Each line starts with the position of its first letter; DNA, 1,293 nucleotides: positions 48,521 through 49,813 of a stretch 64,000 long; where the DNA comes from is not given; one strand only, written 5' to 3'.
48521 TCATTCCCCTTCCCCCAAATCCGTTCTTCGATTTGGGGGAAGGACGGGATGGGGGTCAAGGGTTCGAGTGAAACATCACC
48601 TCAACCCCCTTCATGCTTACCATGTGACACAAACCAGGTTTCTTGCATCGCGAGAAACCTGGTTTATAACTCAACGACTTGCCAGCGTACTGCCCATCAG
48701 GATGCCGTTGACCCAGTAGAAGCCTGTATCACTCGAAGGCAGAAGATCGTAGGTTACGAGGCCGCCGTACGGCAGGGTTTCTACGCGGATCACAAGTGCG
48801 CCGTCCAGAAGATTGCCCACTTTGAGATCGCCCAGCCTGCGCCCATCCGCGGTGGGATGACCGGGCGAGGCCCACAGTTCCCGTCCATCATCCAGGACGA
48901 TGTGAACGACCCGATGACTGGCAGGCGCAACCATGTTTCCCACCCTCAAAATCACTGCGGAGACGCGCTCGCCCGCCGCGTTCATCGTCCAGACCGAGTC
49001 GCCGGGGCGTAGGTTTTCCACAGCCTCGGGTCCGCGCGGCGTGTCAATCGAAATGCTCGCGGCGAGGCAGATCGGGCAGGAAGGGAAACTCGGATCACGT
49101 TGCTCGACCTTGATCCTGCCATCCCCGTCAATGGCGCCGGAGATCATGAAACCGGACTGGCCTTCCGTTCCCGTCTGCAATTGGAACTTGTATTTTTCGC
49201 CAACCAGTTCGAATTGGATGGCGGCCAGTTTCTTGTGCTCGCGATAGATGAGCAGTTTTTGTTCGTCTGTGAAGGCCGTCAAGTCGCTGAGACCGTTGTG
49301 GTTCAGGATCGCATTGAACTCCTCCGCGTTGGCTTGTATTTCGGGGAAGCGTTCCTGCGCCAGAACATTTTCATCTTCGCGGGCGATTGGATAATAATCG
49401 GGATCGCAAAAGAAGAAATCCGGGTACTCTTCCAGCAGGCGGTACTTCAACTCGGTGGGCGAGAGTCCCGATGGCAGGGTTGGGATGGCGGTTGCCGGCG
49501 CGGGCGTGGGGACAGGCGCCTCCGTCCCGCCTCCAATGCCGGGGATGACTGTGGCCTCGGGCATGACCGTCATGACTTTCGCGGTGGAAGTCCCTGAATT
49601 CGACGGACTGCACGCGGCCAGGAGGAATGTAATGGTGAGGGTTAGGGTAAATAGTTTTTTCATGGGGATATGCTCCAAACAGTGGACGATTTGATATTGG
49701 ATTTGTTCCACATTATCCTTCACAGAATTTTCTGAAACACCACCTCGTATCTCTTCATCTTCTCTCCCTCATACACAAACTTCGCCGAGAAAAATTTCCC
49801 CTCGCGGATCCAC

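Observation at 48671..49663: Lipoprotein ending in a Hint domain preceded by CxxC: Hedgehog-like autoprocessing?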

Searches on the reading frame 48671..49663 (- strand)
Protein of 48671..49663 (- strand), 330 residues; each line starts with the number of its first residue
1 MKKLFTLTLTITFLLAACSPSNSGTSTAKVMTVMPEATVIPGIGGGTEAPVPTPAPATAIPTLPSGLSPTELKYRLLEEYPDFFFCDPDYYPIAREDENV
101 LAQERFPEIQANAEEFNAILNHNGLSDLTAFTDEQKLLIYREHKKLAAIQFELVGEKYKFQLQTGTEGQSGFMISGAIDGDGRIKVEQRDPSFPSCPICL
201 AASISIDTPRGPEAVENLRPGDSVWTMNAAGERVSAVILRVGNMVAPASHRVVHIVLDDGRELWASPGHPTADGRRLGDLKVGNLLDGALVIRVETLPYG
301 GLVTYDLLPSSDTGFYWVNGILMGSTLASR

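Call 3: search_protein_families(library=pfam, proteins=[window:48671-49663:-], max_evalue=10)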
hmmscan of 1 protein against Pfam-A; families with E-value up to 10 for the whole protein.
window:48671-49663:- (330 aa): 2 families
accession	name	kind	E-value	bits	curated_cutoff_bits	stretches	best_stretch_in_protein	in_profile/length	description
PF13403.11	Hint_2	-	6.5e-07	30.3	28.4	1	198-269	1-81/147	Hint domain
PF08139.17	LPAM_1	-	0.071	14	20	1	1-19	1-18/18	Prokaryotic membrane lipoprotein lipid attachment site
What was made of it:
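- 49070..49480 (-): N-domain, residues 62-198. It has four main helices (plus one short helical turn in the full-length model) followed by a four-stranded antiparallel sheet. Nearly invariant residues include C86-D-P-D (C86 codon 49406-49408), Y140, K144 and G176. It ends with C196-P197-I198 (49070-49078). No Pfam hit (call 3).
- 48689..49069 (-): Hint domain, residues 199-325. Pfam Hint_2 (call 3).
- On Pfam Hint_2 (PF13403; B-type BIL-like): 30.3 bits against 28.4, E = 6.5e-7, but only model positions 1-81 of 147 are aligned (call 3).
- On Bacterial lipoprotein: The Pfam LPAM_1 match is weak, E = 0.071 (call 3).
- Closest known: Pretoxin-Hint domains of polymorphic toxins. Different: No PT-HINT Pfam hit appeared even at E <= 10 (call 3).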

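Call 4: search_protein_families(library=ncbifam, proteins=[window:48671-49663:-], max_evalue=10)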
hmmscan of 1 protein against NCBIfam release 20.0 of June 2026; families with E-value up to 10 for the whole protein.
window:48671-49663:- (330 aa): 3 families
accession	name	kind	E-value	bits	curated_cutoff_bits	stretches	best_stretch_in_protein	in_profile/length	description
NF047408.1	SA0632_fam_LP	equivalog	0.025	14.2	70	1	1-21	1-21/68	SA0632 family lipoprotein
NF047663.1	LEPBI_I0682_fam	subfamily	0.048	13.5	220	1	1-48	1-47/158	LEPBI_I0682 family protein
NF041428.1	TrsH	subfamily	0.19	11.8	150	1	1-27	1-27/149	TrsH/TraH family protein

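Call 5: search_solved_structures(query=window:48671-49663:-, max_evalue=10, show_alignments=3)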
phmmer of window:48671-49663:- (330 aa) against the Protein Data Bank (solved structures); distinct sequences matched with E-value up to 10: 5.
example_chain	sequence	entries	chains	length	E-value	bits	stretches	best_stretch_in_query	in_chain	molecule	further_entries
6dsl_B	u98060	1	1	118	7e-06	28.3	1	254-323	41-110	Consensus engineered intein CatC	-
8k43_Z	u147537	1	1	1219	0.32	13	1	71-153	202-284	RNA-directed RNA polymerase (Fragment)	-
5hzl_B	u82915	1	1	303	0.38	12.7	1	239-294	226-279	Lmo2445 protein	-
3va6_A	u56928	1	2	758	1.8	10.5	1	228-266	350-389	Two-component system sensor histidine kinase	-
3ott_A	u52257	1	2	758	1.8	10.5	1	228-266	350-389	Two-component system sensor histidine kinase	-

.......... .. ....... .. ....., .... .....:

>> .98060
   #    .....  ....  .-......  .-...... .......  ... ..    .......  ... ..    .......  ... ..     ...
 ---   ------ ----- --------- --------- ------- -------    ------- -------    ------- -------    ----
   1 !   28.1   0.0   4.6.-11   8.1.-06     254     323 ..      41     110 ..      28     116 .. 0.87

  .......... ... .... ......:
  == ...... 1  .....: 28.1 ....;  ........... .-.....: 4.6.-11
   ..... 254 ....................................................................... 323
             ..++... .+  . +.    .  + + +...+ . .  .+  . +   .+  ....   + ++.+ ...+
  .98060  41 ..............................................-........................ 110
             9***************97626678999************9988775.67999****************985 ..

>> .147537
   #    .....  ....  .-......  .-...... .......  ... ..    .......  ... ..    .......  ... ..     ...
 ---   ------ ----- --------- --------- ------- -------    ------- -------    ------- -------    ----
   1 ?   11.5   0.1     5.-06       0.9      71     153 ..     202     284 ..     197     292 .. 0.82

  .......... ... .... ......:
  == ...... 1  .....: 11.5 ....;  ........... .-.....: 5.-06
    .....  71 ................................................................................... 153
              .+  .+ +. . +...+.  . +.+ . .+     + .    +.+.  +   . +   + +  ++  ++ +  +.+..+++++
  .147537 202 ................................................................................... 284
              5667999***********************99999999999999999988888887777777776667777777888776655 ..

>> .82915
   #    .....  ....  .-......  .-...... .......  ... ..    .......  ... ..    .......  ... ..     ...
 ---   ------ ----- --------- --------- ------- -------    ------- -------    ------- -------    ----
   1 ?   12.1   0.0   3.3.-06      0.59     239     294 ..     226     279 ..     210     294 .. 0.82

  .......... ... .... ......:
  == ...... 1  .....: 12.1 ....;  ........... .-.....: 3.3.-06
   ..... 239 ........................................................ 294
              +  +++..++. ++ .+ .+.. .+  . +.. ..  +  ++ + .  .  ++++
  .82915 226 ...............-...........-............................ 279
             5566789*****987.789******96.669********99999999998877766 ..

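Call 6: find_homologous_proteins(query=window:48671-49663:-)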
Query window:48671-49663:- (330 aa): 4571 proteins with E <= 0.001 among 8000 candidates; the best 120 are listed.
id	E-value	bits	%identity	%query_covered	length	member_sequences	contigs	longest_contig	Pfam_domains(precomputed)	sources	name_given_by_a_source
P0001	1.0e-194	664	89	100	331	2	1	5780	PF13403.12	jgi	jgi:hypothetical protein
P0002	1.6e-178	611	100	82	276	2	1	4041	PF13403.12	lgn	-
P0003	3.7e-166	570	75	99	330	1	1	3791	PF13403.12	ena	-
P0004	2.7e-157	541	73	95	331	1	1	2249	PF13403.12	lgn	-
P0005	3.2e-148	511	68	100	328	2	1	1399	PF13403.12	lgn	-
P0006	2.4e-147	508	69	99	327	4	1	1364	PF13403.12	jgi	jgi:hypothetical protein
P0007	7.0e-146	503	66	100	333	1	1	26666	PF13403.12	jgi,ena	-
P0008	2.8e-144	498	66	99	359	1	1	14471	PF13403.12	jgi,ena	-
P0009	3.6e-144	498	65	100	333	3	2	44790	PF13403.12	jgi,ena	-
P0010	7.4e-144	497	67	99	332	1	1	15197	PF13403.12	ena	-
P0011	3.5e-142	491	66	99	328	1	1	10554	PF13403.12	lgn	-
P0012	1.0e-141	490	64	100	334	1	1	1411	PF13403.12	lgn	-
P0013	2.7e-141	488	67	99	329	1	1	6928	PF13403.12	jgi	jgi:hypothetical protein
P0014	3.1e-141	488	65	100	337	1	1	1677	PF13403.12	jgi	-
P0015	3.4e-141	488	64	100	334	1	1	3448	PF13403.12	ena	-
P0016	9.9e-141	486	64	100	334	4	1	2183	PF13403.12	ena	-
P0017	1.8e-140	486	63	100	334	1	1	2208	PF13403.12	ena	-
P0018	4.5e-140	484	65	99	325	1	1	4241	PF13403.12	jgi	-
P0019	4.7e-140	484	64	100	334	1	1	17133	PF13403.12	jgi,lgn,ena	-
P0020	1.3e-139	483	65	99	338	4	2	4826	PF13403.12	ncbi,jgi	-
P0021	1.5e-139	482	63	100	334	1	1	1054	PF13403.12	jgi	-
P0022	2.3e-139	482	65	99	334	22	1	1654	PF13403.12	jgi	jgi:hypothetical protein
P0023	4.0e-139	481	66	100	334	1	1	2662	PF13403.12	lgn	-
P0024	8.5e-139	480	62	99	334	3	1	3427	PF13403.12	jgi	jgi:hypothetical protein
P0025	1.2e-138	480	65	99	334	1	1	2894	PF13403.12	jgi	jgi:hypothetical protein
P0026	1.3e-138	479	66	95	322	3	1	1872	PF13403.12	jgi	jgi:hypothetical protein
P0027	1.6e-138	479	66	100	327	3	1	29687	PF13403.12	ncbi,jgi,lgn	-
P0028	2.8e-138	478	65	99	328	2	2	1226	PF13403.12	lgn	-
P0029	3.0e-138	478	65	100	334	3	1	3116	PF13403.12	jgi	-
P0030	4.6e-138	478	64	99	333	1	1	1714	PF13403.12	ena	-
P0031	5.2e-138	477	64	100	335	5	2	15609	PF13403.12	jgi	jgi:Hint domain-containing protein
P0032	6.5e-138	477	64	99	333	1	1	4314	PF13403.12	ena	-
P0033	6.7e-138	477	63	100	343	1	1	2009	PF13403.12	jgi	-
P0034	9.8e-138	476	64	100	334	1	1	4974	PF13403.12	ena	-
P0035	1.2e-137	476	64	99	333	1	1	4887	PF13403.12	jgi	-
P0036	1.6e-137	476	64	99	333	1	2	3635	PF13403.12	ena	-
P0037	1.7e-137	476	64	99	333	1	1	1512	PF13403.12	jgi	-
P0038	1.7e-137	476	64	99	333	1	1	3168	PF13403.12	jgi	-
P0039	2.1e-137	475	64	99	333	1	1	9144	PF13403.12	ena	-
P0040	3.0e-137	475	64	99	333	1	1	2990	PF13403.12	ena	-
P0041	3.1e-137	475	63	99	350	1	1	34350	PF13403.12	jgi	jgi:hypothetical protein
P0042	3.4e-137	475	65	99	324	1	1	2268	PF13403.12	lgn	-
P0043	3.6e-137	475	64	99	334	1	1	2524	PF13403.12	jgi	jgi:hypothetical protein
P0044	3.6e-137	475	64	99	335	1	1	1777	PF13403.12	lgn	-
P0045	4.1e-137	474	62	100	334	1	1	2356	PF13403.12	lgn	-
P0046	4.7e-137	474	62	100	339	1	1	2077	PF13403.12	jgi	jgi:hypothetical protein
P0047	6.2e-137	474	64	99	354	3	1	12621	PF13403.12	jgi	jgi:hypothetical protein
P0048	8.1e-137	473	64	100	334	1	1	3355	PF13403.12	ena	-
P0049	8.3e-137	473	64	99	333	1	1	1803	PF13403.12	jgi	-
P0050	1.1e-136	473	64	100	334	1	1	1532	PF13403.12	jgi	-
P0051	1.2e-136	473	63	100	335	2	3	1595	PF13403.12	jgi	jgi:Hint domain-containing protein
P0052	1.2e-136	473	63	99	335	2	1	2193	PF13403.12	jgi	jgi:hypothetical protein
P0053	1.3e-136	473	63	100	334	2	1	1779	PF13403.12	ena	-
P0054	1.5e-136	473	62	99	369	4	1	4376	PF13403.12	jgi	jgi:hypothetical protein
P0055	1.6e-136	472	63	99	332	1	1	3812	PF13403.12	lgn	-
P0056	1.7e-136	472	62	100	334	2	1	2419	PF13403.12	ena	-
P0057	1.9e-136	472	64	99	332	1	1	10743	PF13403.12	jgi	jgi:Hint domain-containing protein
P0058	2.0e-136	472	64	99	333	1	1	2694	PF13403.12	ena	-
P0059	2.4e-136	472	64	100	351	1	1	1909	PF13403.12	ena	-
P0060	2.6e-136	472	64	100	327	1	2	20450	PF13403.12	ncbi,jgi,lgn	-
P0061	3.8e-136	471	63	99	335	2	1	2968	PF13403.12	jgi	jgi:hypothetical protein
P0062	4.0e-136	471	62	100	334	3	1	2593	PF13403.12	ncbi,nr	ncbi:MAG: Hint domain-containing protein [Chloroflexota bacterium]|nr:Hint domain-containing protein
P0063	4.5e-136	471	61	100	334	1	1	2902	PF13403.12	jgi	jgi:hypothetical protein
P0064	6.2e-136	471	60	100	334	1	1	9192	PF13403.12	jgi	jgi:Hint domain-containing protein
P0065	6.5e-136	471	60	99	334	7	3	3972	PF13403.12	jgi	-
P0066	7.5e-136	470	63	100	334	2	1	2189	PF13403.12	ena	-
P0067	9.1e-136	470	61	100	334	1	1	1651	PF13403.12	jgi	jgi:Hint domain-containing protein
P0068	1.0e-135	470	63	100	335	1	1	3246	PF13403.12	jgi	jgi:hypothetical protein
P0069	1.2e-135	470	62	100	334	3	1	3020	PF13403.12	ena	-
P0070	1.4e-135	469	64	99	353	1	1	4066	PF13403.12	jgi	jgi:hypothetical protein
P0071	1.6e-135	469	62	100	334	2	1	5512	PF13403.12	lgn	-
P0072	1.7e-135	469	63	99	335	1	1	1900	PF13403.12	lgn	-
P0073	1.9e-135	469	63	99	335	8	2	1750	PF13403.12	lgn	-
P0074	1.9e-135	469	63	99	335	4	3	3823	PF13403.12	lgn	-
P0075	1.9e-135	469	64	99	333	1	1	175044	PF13403.12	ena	-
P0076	2.1e-135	469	62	100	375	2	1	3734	PF13403.12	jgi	jgi:hypothetical protein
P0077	2.2e-135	469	63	100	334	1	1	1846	PF13403.12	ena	-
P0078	2.4e-135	469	64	100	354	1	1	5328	PF13403.12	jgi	jgi:Hint domain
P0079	2.8e-135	468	60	99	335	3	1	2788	PF13403.12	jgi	-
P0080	3.1e-135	468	60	100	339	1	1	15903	PF13403.12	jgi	jgi:hypothetical protein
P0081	3.2e-135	468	64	99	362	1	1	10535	PF13403.12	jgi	jgi:hypothetical protein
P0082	3.5e-135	468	58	99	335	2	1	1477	PF13403.12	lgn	-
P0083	3.9e-135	468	65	99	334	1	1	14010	PF13403.12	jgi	jgi:hypothetical protein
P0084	4.0e-135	468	63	99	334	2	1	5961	PF13403.12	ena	-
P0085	4.4e-135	468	62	99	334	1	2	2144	PF13403.12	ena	-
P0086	4.9e-135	468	64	100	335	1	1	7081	PF13403.12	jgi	jgi:hypothetical protein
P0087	5.2e-135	468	63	99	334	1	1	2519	PF13403.12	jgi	jgi:Hint domain-containing protein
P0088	5.2e-135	468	62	99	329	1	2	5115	PF13403.12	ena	-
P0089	5.4e-135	468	62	100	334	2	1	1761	PF13403.12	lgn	-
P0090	7.3e-135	467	61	99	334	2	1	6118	PF13403.12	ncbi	ncbi:MAG: Hint domain-containing protein [Anaerolineales bacterium]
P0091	7.4e-135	467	58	100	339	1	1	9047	PF13403.12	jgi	jgi:hypothetical protein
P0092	7.7e-135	467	64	99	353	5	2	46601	PF13403.12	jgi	jgi:Hint domain-containing protein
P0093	8.4e-135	467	60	100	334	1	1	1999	PF13403.12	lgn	-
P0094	8.4e-135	467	63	100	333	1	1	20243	PF13403.12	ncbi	-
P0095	8.5e-135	467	62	100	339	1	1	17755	PF13403.12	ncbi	-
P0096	8.7e-135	467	65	99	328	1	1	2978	PF13403.12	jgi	jgi:hypothetical protein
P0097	8.9e-135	467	62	99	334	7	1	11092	PF13403.12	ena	-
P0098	9.7e-135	467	64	100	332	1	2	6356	PF13403.12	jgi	jgi:hypothetical protein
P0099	1.0e-134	467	64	99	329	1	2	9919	PF13403.12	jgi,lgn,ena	-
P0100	1.2e-134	466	63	100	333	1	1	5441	PF13403.12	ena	-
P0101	1.2e-134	466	64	99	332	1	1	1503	PF13403.12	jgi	-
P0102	1.3e-134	466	63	100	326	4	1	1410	PF13403.12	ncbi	-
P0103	1.4e-134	466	63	99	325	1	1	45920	PF13403.12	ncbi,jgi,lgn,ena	-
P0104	1.6e-134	466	64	99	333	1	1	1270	PF13403.12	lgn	-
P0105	1.7e-134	466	63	99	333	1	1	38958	PF13403.12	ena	-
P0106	1.8e-134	466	61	100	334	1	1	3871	PF13403.12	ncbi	-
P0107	1.8e-134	466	61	100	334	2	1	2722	PF13403.12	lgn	-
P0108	2.1e-134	466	61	100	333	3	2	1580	PF13403.12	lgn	-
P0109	2.4e-134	465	63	100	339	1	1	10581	PF13403.12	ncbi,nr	ncbi:MAG TPA: Hint domain-containing protein [Anaerolineales bacterium]|nr:Hint domain-containing pr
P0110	2.4e-134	465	63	100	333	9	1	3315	PF13403.12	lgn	-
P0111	2.4e-134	465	62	99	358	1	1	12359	PF13403.12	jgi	jgi:hypothetical protein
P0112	2.9e-134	465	70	81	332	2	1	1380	PF13403.12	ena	-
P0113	2.9e-134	465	64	99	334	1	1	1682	PF13403.12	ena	-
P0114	3.1e-134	465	65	98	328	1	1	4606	PF13403.12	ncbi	-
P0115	3.2e-134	465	63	99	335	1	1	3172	PF13403.12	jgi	jgi:hypothetical protein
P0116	4.6e-134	464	59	99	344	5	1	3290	PF13403.12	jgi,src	-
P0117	4.7e-134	464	62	100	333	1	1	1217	PF13403.12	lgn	-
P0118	4.9e-134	464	68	83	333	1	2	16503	PF13403.12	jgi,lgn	jgi:hypothetical protein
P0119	5.6e-134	464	63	100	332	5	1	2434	PF13403.12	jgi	-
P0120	5.8e-134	464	64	100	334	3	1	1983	PF13403.12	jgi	-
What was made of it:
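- On Pfam Hint_2 (PF13403; B-type BIL-like): All listed homologues carry a precomputed PF13403 assignment (call 6).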

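Call 12: find_encoding_contigs(protein=P0075, flank=6000, max_places=3)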
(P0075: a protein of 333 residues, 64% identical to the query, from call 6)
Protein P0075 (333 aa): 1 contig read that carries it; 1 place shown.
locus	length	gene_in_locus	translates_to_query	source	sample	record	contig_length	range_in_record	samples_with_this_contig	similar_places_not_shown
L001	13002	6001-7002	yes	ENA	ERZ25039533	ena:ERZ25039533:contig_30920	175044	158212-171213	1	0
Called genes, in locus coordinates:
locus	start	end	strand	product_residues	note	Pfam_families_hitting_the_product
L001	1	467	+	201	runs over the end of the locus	PF00889:EF_TS, PF22566:UBA_8 (weak), PF25025:EF-Ts_N (weak)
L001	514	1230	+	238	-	PF00696:AA_kinase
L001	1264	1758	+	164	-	PF01230:HIT (weak)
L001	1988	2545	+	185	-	PF01765:RRF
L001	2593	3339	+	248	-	PF01255:Prenyltransf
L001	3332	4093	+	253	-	PF01148:CTP_transf_1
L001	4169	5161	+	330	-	PF03320:FBPase_glpX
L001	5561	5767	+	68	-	PF20106:DUF6496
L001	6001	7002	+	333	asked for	PF13403:Hint_2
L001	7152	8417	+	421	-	PF06123:CreD (faint)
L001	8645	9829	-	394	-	PF13384:HTH_23, PF13518:HTH_28 (weak), PF13551:HTH_29, PF13565:HTH_32 (weak), PF00665:rve (weak)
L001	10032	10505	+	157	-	PF00072:Response_reg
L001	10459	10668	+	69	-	-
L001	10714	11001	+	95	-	PF13384:HTH_23 (weak), PF13551:HTH_29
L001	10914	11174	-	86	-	-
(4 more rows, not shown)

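Call 14: find_encoding_contigs(protein=P0103, flank=6000, max_places=3)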
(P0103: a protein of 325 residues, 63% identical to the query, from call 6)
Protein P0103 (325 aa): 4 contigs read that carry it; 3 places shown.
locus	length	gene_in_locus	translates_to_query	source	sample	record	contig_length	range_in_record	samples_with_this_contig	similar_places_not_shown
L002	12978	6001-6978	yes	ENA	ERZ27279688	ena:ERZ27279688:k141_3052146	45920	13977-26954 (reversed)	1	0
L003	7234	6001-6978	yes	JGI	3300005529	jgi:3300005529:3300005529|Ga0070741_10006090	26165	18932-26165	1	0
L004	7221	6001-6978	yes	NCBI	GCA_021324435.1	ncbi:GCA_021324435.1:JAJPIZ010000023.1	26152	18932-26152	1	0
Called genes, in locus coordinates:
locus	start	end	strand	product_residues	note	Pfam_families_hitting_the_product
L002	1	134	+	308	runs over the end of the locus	PF00318:Ribosomal_S2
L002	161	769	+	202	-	PF00889:EF_TS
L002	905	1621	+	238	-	PF00696:AA_kinase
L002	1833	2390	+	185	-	PF01765:RRF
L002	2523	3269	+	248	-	PF01255:Prenyltransf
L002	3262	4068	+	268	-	PF01148:CTP_transf_1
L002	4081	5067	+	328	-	PF03320:FBPase_glpX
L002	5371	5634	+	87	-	PF00903:Glyoxalase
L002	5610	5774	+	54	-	-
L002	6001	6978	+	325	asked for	PF13403:Hint_2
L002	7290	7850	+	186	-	PF06736:TMEM175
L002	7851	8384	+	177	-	PF08002:DUF1697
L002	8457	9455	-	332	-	PF10503:Esterase_PHB, PF02230:Abhydrolase_2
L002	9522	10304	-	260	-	PF17957:Big_7 (weak)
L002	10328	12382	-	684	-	-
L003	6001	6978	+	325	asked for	PF13403:Hint_2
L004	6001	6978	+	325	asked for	PF13403:Hint_2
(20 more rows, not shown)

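Call 15: find_encoding_contigs(protein=P0009, flank=6000, max_places=3)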
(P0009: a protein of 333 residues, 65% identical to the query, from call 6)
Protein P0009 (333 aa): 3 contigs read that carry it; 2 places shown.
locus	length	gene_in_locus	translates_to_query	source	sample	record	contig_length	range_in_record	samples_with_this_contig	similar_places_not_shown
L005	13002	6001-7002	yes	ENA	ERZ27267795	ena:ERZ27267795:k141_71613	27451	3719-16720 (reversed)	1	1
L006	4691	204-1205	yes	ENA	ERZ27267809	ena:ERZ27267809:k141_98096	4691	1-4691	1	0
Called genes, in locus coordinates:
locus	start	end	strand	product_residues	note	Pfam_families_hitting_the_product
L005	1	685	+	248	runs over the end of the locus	PF01255:Prenyltransf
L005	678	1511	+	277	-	PF01148:CTP_transf_1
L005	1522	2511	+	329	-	PF03320:FBPase_glpX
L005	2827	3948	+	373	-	PF13289:SIR2_2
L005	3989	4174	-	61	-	-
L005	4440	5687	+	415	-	PF06123:CreD (faint)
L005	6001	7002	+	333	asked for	PF13403:Hint_2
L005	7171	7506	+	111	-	-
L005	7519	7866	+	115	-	-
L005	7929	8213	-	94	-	PF09723:Zn_ribbon_8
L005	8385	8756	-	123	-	PF13620:CarboxypepD_reg (weak)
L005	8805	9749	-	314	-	PF01522:Polysacc_deac_1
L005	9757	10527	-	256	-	PF03309:Pan_kinase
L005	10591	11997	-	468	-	-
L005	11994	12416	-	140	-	-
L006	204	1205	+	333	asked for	PF13403:Hint_2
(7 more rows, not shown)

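Call 16: predict_structure(alignment_id=A1)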
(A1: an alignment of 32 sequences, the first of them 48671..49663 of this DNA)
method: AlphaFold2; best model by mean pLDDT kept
length: 330 residues; sequences in the alignment: 32
mean_pLDDT: 71.1   pTM: 0.55
mean pLDDT of the five models: 71.1, 68.9, 62.5, 58.5, 57.5
residues with pLDDT >= 90: 71; 70-90: 128; 50-70: 58; < 50: 73
segments of 3 or more residues with pLDDT < 50: 1-8, 11-56, 86-89, 91-95, 326-330
pLDDT, mean of each block of 10 residues (from residue 1): 45 43 28 28 32 50 84 86 52 57 89 92 91 89 83 90 62 85 88 56 84 88 79 78 64 90 81 81 93 86 66 69 56
secondary structure, 60 per line:
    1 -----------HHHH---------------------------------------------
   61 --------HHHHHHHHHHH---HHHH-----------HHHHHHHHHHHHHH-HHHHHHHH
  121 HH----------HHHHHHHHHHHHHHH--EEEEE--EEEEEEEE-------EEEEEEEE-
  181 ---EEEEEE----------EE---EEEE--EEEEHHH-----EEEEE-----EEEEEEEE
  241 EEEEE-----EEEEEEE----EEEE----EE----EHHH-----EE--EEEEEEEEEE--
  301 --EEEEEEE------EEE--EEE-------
elements in order: H12-15 H69-79 H83-86 H98-111 H113-122 H133-147 E150-154 E157-164 E172-179 E184-189 E205-208 E211-214 E223-227 E233-245 E251-257 E262-265 E289-298 E303-309 E316-318 E321-323
